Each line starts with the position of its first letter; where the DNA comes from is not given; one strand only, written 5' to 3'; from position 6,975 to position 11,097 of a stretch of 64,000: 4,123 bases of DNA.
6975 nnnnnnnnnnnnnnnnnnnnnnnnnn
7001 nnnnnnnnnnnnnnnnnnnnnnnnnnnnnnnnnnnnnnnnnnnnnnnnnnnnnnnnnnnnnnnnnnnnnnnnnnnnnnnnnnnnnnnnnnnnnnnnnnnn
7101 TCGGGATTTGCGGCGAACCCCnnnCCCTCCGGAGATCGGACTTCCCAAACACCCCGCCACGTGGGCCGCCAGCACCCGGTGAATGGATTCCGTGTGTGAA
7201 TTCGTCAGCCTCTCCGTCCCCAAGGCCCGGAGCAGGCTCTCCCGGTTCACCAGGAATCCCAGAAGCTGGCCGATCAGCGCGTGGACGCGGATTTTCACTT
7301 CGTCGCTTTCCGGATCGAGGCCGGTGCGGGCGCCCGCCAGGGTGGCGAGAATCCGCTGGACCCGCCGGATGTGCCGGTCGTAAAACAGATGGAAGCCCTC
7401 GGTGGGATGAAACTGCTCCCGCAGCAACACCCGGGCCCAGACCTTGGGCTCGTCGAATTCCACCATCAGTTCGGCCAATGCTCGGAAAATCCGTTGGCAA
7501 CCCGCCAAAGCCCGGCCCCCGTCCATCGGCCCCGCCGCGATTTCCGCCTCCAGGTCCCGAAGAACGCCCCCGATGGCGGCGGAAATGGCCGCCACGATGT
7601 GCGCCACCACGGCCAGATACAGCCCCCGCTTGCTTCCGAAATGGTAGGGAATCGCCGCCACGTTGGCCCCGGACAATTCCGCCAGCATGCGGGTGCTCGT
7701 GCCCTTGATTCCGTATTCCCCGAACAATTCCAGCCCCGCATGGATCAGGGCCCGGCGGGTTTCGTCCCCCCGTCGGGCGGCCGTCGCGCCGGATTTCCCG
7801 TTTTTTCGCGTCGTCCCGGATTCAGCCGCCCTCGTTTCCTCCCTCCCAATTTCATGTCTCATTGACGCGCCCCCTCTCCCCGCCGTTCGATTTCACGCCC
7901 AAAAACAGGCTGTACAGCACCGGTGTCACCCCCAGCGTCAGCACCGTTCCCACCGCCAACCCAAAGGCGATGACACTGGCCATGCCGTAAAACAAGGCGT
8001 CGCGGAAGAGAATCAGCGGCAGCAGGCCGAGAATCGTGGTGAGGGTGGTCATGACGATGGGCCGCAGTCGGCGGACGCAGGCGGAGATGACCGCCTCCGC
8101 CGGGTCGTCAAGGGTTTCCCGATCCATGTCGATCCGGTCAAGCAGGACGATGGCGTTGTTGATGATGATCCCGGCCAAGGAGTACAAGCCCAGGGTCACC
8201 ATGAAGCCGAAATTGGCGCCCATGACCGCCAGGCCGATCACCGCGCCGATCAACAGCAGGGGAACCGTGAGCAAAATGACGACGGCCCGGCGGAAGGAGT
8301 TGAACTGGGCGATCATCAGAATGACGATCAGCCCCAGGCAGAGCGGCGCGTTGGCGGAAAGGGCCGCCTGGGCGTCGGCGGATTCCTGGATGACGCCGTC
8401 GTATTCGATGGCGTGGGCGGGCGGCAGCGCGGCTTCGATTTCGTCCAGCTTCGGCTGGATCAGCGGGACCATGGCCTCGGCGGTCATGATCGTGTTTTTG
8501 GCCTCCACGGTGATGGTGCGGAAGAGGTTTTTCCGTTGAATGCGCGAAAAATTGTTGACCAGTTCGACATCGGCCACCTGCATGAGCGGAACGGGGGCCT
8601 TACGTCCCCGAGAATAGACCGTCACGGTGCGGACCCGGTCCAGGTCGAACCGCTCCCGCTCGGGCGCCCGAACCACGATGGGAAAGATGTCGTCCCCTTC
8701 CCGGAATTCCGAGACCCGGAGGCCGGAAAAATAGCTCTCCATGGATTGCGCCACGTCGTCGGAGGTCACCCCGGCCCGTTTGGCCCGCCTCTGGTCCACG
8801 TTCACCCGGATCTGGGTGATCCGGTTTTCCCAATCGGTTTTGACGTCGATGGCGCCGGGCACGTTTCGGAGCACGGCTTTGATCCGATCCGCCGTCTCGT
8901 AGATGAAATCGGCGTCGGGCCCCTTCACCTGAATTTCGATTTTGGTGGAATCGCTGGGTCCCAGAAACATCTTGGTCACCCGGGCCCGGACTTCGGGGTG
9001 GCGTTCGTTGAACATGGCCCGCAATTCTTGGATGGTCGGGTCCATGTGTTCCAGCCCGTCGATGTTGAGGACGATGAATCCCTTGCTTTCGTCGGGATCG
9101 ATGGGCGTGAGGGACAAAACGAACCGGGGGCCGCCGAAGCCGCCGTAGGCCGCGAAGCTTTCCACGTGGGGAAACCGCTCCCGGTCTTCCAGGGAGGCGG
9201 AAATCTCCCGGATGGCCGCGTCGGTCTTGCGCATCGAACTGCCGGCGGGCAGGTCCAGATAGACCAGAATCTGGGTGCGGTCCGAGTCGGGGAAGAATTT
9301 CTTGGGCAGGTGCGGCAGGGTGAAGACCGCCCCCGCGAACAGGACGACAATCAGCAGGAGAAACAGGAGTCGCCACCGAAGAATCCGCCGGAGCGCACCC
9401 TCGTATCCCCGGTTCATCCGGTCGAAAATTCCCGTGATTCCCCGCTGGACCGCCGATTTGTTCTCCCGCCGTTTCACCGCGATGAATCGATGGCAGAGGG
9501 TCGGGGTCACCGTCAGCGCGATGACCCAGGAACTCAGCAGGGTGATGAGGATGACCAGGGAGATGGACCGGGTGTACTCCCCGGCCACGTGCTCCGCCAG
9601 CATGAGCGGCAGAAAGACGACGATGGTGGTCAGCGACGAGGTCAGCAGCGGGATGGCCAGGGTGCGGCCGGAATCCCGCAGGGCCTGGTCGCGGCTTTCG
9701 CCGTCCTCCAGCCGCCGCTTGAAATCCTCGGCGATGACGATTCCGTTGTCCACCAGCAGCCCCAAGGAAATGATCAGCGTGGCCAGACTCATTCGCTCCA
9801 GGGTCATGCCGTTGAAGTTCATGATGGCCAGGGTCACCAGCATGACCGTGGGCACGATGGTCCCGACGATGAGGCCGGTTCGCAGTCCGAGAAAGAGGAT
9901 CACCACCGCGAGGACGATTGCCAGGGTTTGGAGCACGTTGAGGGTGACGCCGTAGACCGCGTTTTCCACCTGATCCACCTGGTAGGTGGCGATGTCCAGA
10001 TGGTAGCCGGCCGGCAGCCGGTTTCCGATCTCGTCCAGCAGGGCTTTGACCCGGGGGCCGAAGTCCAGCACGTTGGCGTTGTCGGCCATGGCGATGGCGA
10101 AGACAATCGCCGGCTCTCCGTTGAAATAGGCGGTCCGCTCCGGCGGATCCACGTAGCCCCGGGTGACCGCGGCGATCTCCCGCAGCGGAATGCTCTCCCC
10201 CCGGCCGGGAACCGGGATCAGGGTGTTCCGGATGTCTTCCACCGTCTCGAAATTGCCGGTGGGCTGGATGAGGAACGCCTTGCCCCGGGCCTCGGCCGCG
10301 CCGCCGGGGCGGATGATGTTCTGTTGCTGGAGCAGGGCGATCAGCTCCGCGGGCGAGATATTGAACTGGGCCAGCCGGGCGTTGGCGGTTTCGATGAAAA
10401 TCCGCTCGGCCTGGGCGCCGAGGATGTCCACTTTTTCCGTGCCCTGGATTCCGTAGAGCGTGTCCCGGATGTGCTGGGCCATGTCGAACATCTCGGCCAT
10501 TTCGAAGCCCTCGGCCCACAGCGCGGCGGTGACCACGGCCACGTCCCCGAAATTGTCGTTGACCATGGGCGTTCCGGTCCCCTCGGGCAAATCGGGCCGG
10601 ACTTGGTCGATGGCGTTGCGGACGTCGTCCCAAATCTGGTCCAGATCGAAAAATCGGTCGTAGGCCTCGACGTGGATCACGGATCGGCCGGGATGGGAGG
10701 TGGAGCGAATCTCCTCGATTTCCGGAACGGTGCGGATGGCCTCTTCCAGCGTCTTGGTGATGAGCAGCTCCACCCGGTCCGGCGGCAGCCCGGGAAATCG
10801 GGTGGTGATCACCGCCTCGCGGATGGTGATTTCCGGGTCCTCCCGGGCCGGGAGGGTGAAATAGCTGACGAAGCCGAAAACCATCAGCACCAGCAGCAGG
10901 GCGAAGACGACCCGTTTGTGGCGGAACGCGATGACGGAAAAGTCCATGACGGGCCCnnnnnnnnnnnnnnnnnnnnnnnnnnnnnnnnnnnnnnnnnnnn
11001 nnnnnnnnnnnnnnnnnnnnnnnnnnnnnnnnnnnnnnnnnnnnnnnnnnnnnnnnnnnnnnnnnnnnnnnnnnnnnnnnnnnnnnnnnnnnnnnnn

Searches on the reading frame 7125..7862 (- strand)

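Call 60: search_protein_families(library=pfam, proteins=[window:7125-7862:-], max_evalue=0.00001)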
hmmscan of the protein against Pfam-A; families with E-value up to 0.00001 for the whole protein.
window:7125-7862:- (246 aa): 2 families
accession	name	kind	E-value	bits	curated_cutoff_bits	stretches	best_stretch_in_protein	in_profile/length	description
PF09209.16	CecR_C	-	3e-20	73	24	1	124-236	7-119/125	HTH-type transcriptional dual regulator CecR, C-terminal domain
PF00440.29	TetR_N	-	2.4e-11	43.7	24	1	39-85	1-47/47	Bacterial regulatory proteins, tetR family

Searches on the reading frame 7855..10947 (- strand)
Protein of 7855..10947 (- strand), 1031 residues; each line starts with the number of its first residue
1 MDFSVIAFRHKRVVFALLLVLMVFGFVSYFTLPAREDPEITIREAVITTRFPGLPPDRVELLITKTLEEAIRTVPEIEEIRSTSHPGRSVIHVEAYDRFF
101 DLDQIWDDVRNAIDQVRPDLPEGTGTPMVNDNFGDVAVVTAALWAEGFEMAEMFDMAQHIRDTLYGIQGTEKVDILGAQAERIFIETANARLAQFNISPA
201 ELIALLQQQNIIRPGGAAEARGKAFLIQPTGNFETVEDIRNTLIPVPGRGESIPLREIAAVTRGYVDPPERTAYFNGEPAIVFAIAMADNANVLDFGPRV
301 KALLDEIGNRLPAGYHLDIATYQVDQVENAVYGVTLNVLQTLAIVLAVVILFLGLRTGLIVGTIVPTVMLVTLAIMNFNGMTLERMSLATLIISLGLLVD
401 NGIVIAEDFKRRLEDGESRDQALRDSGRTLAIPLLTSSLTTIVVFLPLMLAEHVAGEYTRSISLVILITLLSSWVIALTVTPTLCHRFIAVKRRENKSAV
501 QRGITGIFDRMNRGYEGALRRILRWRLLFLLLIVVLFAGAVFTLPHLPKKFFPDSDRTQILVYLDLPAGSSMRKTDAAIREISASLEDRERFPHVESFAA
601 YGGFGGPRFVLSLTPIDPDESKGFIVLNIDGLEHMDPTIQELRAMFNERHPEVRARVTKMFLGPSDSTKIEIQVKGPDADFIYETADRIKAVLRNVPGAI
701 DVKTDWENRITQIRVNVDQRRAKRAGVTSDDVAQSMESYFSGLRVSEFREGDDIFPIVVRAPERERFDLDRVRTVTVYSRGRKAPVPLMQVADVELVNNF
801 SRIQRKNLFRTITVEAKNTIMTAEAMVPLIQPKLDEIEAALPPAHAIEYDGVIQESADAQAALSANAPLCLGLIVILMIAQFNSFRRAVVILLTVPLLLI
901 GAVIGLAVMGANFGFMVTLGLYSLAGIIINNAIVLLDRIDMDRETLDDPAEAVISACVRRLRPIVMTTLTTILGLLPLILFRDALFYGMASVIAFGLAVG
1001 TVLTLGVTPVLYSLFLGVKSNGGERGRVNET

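Call 60: search_protein_families(library=pfam, proteins=[window:7855-10947:-], max_evalue=0.00001)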
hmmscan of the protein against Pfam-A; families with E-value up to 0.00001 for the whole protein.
window:7855-10947:- (1031 aa): 3 families
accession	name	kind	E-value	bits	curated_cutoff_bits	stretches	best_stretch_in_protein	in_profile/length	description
PF00873.25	ACR_tran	-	6.9e-180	600.5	28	1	10-1015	8-1020/1021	AcrB/AcrD/AcrF family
PF03176.21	MMPL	-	8e-10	38.6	20.5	0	870-1014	152-301/333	MMPL family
PF02355.23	SecD_SecF_C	-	3.3e-06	27.1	20.5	0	871-1005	41-176/189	Protein export membrane protein SecD/SecF, C-terminal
